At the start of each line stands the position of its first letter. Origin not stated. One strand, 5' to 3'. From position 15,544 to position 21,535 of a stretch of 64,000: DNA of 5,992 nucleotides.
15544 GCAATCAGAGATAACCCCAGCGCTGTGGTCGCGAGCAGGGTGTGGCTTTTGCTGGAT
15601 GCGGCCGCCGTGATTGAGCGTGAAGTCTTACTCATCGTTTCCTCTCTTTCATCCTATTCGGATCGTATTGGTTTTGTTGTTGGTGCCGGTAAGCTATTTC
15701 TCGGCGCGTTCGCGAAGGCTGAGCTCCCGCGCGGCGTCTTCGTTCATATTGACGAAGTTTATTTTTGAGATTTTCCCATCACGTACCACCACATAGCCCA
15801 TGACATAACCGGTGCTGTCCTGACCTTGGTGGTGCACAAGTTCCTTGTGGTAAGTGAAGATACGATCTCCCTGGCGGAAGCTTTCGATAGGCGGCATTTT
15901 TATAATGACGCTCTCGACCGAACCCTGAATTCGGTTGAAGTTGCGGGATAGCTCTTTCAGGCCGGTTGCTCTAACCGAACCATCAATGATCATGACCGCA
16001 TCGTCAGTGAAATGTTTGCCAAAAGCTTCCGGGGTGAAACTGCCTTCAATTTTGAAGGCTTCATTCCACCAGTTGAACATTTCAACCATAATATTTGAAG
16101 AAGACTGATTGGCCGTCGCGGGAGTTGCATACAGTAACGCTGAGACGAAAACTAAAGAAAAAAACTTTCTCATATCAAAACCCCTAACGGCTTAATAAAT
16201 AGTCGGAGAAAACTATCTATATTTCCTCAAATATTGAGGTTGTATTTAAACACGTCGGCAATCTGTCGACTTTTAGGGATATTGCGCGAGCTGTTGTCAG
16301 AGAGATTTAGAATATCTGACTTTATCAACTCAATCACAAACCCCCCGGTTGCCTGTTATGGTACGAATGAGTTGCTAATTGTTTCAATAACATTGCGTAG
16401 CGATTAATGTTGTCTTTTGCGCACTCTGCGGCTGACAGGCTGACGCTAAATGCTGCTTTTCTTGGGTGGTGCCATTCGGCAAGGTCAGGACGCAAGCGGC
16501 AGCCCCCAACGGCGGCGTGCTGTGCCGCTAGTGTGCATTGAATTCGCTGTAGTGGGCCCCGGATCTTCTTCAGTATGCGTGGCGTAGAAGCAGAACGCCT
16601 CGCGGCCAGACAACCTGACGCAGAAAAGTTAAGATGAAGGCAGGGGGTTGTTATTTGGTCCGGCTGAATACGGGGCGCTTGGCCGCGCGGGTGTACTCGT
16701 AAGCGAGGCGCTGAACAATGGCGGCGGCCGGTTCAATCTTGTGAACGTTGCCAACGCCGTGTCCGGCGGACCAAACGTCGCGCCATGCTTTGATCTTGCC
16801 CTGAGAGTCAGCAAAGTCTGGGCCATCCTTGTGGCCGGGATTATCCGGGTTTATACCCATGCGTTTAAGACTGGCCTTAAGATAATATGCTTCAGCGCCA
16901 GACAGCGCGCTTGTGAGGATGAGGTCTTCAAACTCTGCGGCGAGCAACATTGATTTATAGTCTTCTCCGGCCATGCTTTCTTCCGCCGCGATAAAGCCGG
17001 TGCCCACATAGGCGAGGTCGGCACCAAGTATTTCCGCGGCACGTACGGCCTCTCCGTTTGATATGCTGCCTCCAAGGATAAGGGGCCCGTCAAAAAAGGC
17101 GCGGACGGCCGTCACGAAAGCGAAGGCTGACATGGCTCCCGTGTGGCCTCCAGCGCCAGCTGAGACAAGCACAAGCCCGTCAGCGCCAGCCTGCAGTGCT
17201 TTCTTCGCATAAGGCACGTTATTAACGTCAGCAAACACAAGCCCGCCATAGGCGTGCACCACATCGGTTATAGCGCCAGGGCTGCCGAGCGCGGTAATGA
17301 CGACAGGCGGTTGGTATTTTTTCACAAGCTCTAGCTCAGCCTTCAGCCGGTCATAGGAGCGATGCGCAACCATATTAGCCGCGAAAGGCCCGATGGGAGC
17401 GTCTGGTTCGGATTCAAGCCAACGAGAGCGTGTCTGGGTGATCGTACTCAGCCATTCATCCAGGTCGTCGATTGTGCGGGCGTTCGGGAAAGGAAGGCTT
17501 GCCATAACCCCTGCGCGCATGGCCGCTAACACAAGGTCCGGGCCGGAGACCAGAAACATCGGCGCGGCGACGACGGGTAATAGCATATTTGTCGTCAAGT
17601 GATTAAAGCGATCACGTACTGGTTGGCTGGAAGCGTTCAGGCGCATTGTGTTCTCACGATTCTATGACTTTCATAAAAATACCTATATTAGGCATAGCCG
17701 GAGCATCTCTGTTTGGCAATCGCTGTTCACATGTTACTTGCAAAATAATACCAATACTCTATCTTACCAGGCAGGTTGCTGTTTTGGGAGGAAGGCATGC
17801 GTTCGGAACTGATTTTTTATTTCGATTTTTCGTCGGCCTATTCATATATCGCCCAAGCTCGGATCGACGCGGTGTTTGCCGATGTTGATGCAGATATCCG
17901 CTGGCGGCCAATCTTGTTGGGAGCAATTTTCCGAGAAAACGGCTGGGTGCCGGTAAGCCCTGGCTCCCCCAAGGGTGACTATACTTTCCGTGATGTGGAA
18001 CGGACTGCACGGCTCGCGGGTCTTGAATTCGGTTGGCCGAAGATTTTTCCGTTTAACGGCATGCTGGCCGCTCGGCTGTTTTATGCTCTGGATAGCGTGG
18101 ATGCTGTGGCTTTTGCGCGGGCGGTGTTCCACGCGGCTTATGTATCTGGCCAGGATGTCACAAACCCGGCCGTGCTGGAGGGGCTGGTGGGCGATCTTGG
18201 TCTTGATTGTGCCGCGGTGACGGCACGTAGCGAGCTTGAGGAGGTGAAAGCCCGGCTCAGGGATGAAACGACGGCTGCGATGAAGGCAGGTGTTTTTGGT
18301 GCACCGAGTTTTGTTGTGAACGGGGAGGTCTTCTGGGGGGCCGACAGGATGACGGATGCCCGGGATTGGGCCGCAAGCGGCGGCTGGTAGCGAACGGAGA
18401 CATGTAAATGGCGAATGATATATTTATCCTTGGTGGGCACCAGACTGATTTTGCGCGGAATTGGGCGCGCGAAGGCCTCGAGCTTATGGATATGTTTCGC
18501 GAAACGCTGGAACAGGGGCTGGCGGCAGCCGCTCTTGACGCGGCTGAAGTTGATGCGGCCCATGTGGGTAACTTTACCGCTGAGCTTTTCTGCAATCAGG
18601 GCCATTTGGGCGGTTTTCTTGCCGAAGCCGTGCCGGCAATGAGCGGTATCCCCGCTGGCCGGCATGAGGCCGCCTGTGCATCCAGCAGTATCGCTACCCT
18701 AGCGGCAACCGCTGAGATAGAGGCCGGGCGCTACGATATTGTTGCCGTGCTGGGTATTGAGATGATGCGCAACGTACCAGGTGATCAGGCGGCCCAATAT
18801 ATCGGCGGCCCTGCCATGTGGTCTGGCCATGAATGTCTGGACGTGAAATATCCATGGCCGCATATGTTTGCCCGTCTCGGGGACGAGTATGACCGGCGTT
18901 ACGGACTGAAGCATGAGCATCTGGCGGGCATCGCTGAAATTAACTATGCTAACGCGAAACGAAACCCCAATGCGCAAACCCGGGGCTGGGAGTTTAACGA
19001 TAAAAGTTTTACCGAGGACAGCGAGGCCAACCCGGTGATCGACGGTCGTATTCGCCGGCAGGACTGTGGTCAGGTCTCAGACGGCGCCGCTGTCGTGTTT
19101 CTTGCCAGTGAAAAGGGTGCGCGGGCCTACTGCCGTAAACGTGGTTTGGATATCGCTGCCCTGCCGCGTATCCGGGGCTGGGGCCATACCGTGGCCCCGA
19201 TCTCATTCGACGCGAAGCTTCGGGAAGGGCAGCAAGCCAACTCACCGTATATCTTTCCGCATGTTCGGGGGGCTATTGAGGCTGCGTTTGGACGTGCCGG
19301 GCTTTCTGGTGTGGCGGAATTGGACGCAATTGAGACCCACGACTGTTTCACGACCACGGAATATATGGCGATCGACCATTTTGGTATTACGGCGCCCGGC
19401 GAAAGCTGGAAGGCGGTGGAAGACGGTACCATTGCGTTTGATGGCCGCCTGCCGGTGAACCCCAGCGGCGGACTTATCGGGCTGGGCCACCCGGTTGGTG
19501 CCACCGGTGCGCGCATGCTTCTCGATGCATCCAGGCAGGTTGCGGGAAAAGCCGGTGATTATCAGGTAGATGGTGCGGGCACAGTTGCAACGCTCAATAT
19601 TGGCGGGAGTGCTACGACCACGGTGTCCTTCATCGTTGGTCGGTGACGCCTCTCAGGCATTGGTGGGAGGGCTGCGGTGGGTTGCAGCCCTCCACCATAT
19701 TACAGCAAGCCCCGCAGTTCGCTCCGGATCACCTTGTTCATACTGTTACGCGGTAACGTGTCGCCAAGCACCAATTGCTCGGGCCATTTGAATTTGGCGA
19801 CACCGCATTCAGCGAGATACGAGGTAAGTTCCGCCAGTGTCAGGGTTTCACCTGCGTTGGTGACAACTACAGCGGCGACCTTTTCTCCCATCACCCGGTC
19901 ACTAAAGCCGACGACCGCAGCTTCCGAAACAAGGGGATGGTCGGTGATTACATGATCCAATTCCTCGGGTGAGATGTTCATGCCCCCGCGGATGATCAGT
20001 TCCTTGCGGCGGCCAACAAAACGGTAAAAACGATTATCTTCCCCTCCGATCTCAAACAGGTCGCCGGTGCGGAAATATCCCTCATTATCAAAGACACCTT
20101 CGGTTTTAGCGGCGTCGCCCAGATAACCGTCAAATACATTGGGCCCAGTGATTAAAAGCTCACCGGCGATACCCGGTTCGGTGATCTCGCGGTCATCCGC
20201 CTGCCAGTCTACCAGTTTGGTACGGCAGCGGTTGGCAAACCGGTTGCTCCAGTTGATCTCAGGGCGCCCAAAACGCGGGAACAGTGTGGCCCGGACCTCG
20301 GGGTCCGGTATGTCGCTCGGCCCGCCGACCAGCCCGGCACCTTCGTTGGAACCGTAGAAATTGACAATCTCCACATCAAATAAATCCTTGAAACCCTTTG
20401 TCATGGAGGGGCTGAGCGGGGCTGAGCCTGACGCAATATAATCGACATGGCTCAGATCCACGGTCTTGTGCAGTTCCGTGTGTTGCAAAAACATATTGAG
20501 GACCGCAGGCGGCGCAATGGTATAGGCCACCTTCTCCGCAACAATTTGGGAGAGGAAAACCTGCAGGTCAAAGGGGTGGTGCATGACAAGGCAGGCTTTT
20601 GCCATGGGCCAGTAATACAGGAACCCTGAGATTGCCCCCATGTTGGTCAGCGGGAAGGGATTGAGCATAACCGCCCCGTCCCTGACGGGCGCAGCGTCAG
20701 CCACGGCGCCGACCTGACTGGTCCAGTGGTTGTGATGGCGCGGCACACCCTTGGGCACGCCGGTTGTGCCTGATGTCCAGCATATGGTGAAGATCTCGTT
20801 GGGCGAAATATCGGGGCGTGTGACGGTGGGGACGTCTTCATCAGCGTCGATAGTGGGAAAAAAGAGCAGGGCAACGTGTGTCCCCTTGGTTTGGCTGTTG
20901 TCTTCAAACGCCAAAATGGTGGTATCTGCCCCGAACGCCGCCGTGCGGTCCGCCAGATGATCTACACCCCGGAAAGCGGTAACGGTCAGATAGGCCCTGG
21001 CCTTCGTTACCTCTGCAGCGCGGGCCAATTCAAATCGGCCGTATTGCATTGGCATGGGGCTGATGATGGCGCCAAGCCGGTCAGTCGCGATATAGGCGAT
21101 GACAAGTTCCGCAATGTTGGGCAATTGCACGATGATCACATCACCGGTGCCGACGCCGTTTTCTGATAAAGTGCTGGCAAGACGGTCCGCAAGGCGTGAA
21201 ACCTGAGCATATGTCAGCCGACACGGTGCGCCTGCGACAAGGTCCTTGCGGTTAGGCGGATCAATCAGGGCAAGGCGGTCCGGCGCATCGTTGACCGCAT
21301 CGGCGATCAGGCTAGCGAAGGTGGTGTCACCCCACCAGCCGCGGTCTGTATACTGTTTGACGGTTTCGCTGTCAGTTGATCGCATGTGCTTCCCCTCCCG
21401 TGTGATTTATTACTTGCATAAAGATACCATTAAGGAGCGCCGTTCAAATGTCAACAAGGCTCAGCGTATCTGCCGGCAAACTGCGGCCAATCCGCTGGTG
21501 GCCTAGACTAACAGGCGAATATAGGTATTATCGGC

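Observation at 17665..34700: Nine copies of an asymmetric 19-bp motif (consensus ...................), found only in intergenic regions of one gene island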

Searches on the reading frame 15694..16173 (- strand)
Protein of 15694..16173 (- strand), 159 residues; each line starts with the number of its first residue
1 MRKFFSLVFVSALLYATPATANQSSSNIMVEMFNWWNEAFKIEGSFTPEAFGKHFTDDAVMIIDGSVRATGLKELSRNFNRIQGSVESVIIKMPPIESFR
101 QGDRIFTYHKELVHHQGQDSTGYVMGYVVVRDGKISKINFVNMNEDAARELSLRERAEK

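Call 5: search_protein_families(library=pfam, proteins=[window:15694-16173:-])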
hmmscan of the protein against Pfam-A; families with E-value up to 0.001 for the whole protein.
window:15694-16173:- (159 aa): 1 family
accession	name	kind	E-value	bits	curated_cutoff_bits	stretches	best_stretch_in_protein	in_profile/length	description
PF16743.10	PliI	-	3.9e-05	23.8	27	1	119-155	43-79/123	Periplasmic lysozyme inhibitor of I-type lysozyme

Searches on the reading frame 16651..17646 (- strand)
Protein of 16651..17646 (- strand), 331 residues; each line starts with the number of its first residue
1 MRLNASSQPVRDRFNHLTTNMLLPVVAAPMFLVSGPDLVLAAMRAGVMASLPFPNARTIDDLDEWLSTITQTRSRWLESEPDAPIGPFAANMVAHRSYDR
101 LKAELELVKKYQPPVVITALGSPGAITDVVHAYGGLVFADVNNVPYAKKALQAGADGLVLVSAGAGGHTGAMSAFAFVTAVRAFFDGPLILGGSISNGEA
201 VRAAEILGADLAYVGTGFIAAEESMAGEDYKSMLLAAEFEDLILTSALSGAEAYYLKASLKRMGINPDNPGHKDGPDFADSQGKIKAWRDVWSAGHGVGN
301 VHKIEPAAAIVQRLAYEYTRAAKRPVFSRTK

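Call 4: search_protein_families(library=pfam, proteins=[window:16651-17646:-])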
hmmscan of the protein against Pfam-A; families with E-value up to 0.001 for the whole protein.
window:16651-17646:- (331 aa): 2 families
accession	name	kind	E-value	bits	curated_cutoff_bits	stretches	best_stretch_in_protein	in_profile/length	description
PF03060.21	NMO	-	3.9e-20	72.9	28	1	90-260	91-267/331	Nitronate monooxygenase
PF01070.24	FMN_dh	-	5.4e-05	22.8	24.9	1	144-222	229-309/350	FMN-dependent dehydrogenase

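Call 38: search_protein_families(library=ncbifam, proteins=[window:16651-17646:-], max_evalue=0.00001)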
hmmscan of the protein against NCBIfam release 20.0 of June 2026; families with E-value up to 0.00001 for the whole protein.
window:16651-17646:- (331 aa): 1 family
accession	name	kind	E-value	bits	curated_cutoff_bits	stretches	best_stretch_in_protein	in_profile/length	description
TIGR03151.1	enACPred_II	equivalog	1.9e-21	76.7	453.1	1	105-263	80-238/307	enoyl-[acyl-carrier-protein] reductase FabK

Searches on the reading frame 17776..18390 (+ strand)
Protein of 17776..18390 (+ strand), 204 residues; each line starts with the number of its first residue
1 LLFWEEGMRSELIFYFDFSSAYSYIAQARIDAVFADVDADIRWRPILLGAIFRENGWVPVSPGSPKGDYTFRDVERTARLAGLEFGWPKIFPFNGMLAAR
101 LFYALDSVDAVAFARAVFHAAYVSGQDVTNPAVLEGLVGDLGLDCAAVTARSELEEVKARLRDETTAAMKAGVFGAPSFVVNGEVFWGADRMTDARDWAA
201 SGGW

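Call 4: search_protein_families(library=pfam, proteins=[window:17776-18390:+])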
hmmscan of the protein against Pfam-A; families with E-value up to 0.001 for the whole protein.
window:17776-18390:+ (204 aa): 1 family
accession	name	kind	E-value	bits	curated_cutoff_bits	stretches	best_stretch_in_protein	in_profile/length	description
PF01323.26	DSBA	-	3.2e-35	122.1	25.6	1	12-194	2-185/191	DSBA-like thioredoxin domain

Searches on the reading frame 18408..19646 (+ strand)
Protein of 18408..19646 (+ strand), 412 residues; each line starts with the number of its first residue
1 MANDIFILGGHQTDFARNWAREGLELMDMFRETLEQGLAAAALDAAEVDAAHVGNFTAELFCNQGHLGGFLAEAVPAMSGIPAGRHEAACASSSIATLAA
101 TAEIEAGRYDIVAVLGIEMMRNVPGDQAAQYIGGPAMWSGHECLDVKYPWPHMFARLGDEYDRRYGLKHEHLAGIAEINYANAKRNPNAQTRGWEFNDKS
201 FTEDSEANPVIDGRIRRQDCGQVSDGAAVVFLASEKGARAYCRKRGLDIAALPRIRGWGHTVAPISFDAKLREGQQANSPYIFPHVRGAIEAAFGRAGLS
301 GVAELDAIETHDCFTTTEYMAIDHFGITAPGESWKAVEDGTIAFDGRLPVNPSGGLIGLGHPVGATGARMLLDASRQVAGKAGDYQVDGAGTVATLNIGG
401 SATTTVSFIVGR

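Call 4: search_protein_families(library=pfam, proteins=[window:18408-19646:+])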
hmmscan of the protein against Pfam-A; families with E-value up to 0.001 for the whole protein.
window:18408-19646:+ (412 aa): 3 families
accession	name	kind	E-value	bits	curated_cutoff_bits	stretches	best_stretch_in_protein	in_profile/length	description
PF22691.2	Thiolase_C_1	-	1.3e-26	93.5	28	1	283-412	17-144/144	Thiolase C-terminal domain-like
PF00108.29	Thiolase_N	-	2.7e-13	50.4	26.4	1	6-235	2-259/260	Thiolase, N-terminal domain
PF02803.24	Thiolase_C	-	2.9e-10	40.3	27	1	289-387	27-106/123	Thiolase, C-terminal domain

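Call 38: search_protein_families(library=ncbifam, proteins=[window:18408-19646:+], max_evalue=0.00001)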
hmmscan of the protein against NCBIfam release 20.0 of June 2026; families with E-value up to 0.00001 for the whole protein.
window:18408-19646:+ (412 aa): 36 families (the best 25 are shown)
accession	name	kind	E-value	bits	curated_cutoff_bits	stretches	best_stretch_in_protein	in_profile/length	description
NF004936.0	PRK06289.1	equivalog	3.5e-192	638.6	375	1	1-411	1-402/405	acetyl-CoA acetyltransferase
NF005704.0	PRK07516.1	subfamily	1.1e-74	251.8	412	1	4-405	3-380/389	thiolase domain-containing protein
NF004720.0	PRK06064.1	subfamily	4.8e-65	219.8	420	1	3-411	2-386/389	thiolase domain-containing protein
NF004810.0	PRK06157.1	equivalog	1.7e-59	202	403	1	3-409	7-392/400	acetyl-CoA acetyltransferase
NF053570.1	AcCoTHIOL_METTL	equivalog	2.2e-55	188.1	600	1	4-410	3-381/385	acetyl-CoA acetyltransferase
NF006102.0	PRK08256.1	subfamily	2.2e-47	162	436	1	1-406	1-387/394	lipid-transfer protein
NF004982.0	PRK06365.1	equivalog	8.9e-36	123.8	695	1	1-374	14-384/430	thiolase domain-containing protein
NF006180.0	PRK08313.1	subfamily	2e-34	119.1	514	1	4-411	5-383/389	thiolase domain-containing protein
NF009228.0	PRK12578.1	subfamily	4.5e-32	111.1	485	1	23-409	20-384/387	thiolase domain-containing protein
NF004715.0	PRK06059.1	equivalog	2.5e-29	102.5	424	1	36-402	26-390/399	lipid-transfer protein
NF004721.0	PRK06065.1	equivalog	2.5e-24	85.9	455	1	4-390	11-370/393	thiolase domain-containing protein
NF053628.1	BnzsclthlBbsBGT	equivalog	3.9e-24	85.2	750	1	3-402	5-371/389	benzoylsuccinyl-CoA thiolase subunit BbsB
NF004811.0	PRK06158.1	subfamily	1.2e-21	77.1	421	2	291-411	261-379/384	acetyl-CoA acetyltransferase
TIGR01930.1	AcCoA-C-Actrans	subfamily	2.8e-21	75.9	240.55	2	215-405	235-381/385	acetyl-CoA C-acyltransferase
NF004722.0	PRK06066.1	equivalog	4.6e-20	72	516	1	146-395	137-368/385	thiolase domain-containing protein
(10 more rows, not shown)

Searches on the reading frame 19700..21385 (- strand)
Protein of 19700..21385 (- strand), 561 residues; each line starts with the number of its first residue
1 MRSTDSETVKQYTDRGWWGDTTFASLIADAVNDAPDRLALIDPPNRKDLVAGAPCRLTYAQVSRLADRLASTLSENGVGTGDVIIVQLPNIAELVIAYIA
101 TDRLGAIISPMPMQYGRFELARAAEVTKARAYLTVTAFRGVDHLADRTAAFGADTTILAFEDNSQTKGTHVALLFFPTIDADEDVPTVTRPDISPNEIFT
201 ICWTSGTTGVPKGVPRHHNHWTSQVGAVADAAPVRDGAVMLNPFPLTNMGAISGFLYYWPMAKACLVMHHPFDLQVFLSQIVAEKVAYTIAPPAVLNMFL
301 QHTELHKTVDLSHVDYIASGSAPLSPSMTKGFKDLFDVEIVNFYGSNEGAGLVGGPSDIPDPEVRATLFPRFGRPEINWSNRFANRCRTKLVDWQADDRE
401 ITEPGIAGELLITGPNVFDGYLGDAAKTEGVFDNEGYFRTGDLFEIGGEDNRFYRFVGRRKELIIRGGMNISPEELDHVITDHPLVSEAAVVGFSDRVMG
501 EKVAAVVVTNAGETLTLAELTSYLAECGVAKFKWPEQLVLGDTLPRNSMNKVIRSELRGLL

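Call 4: search_protein_families(library=pfam, proteins=[window:19700-21385:-])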
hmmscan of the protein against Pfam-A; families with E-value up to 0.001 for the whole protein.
window:19700-21385:- (561 aa): 2 families
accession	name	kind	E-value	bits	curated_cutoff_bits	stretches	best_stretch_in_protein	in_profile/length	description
PF00501.34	AMP-binding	-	1.8e-61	208.5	29.9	1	29-422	3-384/384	AMP-binding enzyme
PF13193.12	AMP-binding_C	-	1.6e-10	42.2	24.5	1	475-548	1-73/76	AMP-binding enzyme C-terminal domain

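Call 38: search_protein_families(library=ncbifam, proteins=[window:19700-21385:-], max_evalue=0.00001)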
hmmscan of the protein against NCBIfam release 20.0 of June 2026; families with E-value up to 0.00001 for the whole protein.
window:19700-21385:- (561 aa): 103 families (the best 25 are shown)
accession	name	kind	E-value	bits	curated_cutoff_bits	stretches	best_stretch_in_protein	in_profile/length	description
NF004837.0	PRK06187.1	subfamily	1.1e-78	264.8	476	1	22-558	9-519/531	long-chain-fatty-acid--CoA ligase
NF004758.0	PRK06087.1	equivalog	2.9e-72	243.8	736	1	5-558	8-532/548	medium-chain fatty-acid--CoA ligase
NF005801.1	PRK07656.1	equivalog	8.7e-65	219.3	657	1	48-558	18-500/500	FadD3 family acyl-CoA ligase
TIGR03208.1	cyc_hxne_CoA_lg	equivalog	1.5e-63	215.4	792.3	1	15-558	16-537/538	cyclohexanecarboxylate-CoA ligase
TIGR02275.1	DHB_AMP_lig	equivalog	6.9e-61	206.1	723.55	1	7-558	9-526/526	(2,3-dihydroxybenzoyl)adenylate synthase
NF005702.0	PRK07514.1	subfamily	1.7e-58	198.3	558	1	51-558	24-497/506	malonyl-CoA synthase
NF006182.0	PRK08316.1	subfamily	8.5e-57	192.8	663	1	29-558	11-514/523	fatty acyl-CoA synthetase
NF004511.1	PRK05852.1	equivalog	5.8e-56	190.2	650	1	25-552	3-495/505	FadD7 family fatty acid--CoA ligase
NF008192.1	PRK10946.1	equivalog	4.6e-55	186.9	783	1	6-560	9-528/534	(2,3-dihydroxybenzoyl)adenylate synthase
NF004114.0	PRK05605.1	equivalog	1.6e-54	185.3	766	2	187-559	212-567/575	long-chain-fatty-acid--CoA ligase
NF009233.0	PRK12583.1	subfamily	4.3e-52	177.2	832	2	193-559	198-548/558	fatty acid CoA ligase family protein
NF005714.0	PRK07529.1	subfamily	1e-51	176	632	1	22-558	31-573/640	acyl-CoA synthetase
NF005676.0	PRK07470.1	equivalog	3.3e-51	174.5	774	1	45-559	35-527/544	acyl-CoA synthetase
NF006572.0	PRK09088.1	equivalog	8.6e-51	173.1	696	1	47-559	21-485/491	acyl-CoA synthetase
NF004814.0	PRK06164.1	equivalog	9.7e-51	172.9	677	1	20-558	9-527/540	acyl-CoA synthetase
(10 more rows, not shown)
